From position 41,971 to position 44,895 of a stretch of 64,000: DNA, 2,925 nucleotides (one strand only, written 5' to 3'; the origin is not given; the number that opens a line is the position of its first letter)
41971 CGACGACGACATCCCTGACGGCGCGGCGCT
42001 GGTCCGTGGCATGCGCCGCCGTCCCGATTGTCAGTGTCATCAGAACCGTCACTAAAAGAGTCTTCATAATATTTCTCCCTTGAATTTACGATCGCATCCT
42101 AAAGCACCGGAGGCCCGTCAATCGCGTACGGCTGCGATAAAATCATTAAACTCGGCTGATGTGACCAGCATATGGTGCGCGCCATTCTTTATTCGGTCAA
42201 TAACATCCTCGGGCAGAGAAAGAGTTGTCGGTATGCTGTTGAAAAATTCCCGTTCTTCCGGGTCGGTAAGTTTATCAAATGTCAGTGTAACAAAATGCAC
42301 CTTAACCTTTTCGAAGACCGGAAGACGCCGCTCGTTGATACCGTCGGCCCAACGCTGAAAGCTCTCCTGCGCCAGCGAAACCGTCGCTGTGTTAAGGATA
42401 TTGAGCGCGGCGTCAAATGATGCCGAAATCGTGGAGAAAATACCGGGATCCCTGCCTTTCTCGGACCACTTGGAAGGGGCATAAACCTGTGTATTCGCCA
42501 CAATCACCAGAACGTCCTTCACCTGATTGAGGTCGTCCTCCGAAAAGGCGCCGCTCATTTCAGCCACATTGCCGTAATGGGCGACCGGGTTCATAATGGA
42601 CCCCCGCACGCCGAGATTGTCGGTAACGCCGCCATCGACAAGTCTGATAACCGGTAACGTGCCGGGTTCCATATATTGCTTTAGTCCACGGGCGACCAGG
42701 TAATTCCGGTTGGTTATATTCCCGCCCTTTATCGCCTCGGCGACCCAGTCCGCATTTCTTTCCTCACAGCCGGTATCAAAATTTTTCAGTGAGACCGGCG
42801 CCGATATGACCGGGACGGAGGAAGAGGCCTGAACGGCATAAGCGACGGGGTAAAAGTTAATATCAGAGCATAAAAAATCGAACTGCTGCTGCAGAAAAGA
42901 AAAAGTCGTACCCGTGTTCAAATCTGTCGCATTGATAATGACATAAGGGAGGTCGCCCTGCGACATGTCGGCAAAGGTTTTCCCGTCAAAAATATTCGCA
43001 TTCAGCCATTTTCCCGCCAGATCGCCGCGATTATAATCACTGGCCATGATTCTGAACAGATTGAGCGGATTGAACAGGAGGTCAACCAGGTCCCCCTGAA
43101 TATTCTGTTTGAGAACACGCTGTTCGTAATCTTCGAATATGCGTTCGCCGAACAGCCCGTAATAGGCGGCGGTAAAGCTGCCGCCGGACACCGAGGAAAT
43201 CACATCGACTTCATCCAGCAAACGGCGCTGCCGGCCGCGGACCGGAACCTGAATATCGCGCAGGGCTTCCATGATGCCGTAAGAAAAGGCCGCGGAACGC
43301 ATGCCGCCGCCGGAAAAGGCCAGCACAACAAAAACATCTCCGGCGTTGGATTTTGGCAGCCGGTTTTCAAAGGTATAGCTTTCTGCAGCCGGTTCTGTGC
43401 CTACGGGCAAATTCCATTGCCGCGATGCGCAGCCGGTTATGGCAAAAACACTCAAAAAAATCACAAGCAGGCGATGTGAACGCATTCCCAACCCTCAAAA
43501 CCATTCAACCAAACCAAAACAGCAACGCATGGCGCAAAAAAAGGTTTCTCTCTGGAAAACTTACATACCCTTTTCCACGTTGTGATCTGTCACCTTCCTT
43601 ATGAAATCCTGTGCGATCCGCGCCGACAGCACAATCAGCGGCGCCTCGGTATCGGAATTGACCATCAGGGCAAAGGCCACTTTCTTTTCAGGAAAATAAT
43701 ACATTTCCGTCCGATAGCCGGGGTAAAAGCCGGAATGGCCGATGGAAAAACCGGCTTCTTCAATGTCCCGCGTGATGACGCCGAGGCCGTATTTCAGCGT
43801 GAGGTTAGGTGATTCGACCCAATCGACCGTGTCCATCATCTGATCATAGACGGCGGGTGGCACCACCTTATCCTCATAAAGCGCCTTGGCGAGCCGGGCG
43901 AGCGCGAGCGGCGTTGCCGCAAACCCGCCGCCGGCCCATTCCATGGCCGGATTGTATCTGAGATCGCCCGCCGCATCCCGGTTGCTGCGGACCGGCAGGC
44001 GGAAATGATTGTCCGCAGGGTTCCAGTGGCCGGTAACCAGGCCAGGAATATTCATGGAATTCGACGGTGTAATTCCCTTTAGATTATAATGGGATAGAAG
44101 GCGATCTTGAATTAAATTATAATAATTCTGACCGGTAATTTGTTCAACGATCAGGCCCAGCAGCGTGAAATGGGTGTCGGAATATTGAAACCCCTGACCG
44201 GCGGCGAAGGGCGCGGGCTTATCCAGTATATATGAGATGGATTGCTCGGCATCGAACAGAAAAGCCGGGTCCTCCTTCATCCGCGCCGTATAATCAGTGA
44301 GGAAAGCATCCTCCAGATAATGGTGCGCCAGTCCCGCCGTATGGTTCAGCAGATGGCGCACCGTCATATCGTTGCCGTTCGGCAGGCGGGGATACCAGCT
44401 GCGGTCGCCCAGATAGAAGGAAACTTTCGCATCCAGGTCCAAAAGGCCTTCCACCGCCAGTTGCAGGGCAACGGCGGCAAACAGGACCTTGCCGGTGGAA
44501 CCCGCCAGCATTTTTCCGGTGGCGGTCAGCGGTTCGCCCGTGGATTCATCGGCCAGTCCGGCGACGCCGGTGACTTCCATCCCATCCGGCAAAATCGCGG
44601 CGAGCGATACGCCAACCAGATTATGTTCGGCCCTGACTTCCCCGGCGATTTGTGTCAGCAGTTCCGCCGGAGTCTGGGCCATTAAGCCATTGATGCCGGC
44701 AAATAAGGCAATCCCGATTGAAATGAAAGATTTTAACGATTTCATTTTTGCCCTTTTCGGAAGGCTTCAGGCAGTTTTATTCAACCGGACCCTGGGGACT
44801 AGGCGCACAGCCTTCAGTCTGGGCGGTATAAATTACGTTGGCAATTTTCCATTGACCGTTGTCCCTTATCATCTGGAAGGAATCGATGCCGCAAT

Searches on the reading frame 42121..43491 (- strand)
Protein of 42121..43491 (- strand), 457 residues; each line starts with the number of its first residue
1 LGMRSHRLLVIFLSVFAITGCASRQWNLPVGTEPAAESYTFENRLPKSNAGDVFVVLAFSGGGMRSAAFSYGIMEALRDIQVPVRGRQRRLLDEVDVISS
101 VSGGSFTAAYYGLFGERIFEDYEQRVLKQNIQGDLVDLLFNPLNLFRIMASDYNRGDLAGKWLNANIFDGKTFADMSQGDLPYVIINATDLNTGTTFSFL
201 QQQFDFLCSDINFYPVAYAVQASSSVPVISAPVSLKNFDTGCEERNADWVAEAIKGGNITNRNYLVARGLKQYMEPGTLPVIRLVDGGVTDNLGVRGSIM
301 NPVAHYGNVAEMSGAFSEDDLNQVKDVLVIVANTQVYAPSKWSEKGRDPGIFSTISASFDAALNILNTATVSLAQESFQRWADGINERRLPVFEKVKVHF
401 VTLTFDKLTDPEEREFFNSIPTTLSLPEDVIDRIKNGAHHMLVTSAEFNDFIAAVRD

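Call 35: search_protein_families(library=pfam, proteins=[window:42121-43491:-], max_evalue=0.001)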
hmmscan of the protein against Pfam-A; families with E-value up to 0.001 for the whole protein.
window:42121-43491:- (457 aa): 1 family
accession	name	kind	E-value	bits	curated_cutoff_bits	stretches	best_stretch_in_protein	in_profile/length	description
PF01734.28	Patatin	-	1.5e-16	61.6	27.7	1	57-296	1-188/191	Patatin-like phospholipase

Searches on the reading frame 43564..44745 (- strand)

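Call 35: search_protein_families(library=pfam, proteins=[window:43564-44745:-], max_evalue=0.001)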
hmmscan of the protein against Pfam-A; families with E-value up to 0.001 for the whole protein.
window:43564-44745:- (394 aa): 2 families
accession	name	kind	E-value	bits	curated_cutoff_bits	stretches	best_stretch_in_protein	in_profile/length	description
PF00144.29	Beta-lactamase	-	6.1e-48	164.1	27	1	32-368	3-315/329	Beta-lactamase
PF13354.11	Beta-lactamase2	-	9.9e-06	25.5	22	0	75-135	17-81/214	Beta-lactamase enzyme family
